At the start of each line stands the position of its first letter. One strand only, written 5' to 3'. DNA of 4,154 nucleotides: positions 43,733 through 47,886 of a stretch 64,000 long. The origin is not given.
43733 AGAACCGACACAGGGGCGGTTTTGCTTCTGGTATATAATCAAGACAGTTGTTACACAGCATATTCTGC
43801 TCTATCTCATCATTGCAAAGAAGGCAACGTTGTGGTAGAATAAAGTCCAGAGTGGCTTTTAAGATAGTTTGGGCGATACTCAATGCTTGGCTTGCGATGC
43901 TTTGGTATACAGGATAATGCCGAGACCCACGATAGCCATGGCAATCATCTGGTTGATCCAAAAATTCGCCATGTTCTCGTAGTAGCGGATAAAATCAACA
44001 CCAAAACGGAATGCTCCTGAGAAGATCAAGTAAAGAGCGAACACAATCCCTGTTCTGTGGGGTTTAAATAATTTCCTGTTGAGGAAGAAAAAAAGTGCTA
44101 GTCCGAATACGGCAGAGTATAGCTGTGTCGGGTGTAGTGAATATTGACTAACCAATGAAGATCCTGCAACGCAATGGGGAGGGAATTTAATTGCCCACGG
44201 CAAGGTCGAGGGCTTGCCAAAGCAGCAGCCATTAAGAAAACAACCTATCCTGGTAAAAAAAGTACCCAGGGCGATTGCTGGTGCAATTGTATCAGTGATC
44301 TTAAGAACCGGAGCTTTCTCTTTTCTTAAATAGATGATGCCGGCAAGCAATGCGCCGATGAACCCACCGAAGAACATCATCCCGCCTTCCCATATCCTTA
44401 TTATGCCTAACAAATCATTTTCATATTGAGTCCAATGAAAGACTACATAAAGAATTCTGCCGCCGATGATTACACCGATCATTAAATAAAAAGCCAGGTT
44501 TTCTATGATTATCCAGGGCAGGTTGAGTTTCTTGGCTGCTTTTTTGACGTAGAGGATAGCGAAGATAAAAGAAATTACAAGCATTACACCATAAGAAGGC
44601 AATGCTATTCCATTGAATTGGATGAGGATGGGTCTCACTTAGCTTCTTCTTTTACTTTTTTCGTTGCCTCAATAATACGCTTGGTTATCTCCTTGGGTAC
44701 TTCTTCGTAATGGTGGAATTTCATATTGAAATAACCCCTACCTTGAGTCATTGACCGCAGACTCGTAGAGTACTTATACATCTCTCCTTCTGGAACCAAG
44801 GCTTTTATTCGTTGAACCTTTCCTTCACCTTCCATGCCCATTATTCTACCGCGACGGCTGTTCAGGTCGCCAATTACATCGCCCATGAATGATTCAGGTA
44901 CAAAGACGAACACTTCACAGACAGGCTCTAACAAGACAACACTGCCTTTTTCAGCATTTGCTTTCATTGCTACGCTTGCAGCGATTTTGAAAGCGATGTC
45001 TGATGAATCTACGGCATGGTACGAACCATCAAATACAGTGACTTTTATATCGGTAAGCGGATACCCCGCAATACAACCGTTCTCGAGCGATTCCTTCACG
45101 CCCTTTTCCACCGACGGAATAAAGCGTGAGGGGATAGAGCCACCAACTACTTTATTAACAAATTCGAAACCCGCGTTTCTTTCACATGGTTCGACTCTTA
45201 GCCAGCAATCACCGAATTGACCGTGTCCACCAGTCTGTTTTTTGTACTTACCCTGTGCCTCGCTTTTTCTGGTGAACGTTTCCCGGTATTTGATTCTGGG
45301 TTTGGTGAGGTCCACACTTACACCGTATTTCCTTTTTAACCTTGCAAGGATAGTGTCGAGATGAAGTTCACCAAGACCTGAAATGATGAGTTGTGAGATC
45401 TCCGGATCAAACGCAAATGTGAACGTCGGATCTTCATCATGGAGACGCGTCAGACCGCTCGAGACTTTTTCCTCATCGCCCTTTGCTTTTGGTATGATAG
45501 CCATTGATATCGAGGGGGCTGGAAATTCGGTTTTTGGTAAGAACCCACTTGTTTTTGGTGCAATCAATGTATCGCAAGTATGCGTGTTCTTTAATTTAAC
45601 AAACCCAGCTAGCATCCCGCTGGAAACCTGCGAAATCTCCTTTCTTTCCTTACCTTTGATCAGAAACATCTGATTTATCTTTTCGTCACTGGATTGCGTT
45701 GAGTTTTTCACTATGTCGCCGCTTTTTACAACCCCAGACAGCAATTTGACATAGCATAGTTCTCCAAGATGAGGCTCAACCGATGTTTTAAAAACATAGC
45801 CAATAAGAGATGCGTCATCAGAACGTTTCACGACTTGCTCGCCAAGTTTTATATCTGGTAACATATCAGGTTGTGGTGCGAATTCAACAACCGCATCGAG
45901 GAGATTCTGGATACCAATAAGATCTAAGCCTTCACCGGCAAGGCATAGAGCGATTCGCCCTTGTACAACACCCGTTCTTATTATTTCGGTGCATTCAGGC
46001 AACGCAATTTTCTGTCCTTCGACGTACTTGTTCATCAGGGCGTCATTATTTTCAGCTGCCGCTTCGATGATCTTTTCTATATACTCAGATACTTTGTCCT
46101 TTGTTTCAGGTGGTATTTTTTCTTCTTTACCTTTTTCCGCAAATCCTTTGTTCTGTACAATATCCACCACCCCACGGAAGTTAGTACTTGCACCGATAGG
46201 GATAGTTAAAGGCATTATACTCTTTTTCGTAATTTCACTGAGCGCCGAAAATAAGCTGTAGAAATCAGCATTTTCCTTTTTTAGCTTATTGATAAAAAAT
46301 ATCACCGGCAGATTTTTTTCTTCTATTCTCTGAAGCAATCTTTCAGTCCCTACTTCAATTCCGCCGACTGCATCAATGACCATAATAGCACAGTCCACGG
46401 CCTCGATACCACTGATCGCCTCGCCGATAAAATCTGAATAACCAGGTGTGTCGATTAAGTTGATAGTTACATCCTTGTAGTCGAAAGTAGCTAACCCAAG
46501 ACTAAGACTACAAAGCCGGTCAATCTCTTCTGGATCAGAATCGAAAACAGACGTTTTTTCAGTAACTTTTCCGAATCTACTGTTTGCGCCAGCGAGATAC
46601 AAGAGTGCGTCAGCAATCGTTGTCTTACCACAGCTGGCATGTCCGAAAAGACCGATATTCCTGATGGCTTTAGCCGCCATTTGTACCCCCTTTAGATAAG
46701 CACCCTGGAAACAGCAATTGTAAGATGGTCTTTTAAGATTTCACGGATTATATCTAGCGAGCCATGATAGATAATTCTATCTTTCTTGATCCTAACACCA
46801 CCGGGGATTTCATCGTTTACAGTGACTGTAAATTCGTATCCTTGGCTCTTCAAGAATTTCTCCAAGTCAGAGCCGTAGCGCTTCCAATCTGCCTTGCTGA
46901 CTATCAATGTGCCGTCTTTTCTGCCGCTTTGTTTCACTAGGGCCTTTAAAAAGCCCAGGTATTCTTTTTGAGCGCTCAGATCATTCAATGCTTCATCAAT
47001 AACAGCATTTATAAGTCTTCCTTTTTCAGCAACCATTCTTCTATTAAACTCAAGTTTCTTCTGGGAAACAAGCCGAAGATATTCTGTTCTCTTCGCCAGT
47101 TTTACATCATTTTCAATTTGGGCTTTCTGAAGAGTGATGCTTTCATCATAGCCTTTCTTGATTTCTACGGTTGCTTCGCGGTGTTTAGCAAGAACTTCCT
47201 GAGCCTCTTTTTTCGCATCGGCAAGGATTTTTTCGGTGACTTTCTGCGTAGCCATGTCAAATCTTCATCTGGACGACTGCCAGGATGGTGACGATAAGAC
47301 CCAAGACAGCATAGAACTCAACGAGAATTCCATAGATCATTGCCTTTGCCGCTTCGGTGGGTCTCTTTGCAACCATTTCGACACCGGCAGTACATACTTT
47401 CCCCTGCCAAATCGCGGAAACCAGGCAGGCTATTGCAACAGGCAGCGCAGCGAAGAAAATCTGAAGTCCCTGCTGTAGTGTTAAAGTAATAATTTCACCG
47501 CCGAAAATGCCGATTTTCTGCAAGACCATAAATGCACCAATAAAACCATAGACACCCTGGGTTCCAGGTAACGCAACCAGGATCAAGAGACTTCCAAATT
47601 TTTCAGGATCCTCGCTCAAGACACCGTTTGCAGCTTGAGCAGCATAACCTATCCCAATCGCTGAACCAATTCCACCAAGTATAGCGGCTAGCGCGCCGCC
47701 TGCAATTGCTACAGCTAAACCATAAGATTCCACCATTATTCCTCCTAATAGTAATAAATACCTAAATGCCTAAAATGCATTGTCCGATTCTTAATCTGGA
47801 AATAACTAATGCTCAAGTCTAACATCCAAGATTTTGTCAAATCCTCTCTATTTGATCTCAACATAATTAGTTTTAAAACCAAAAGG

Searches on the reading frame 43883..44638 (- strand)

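Call 58: search_protein_families(library=pfam, proteins=[window:43883-44638:-], max_evalue=0.00001)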
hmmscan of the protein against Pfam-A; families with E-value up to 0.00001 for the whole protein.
window:43883-44638:- (252 aa): 1 family
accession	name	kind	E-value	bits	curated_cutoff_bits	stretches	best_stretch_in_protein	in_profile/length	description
PF01790.23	LGT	-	1.6e-56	191.7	24.9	1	3-244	1-238/240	Prolipoprotein diacylglyceryl transferase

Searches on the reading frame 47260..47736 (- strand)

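Call 58: search_protein_families(library=pfam, proteins=[window:47260-47736:-], max_evalue=0.00001)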
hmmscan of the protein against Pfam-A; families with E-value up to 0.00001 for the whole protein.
window:47260-47736:- (159 aa): 1 family
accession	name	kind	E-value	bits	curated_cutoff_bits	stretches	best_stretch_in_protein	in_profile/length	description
PF00137.26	ATP-synt_C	-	1.7e-29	102.3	24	2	13-70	2-59/60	ATP synthase subunit C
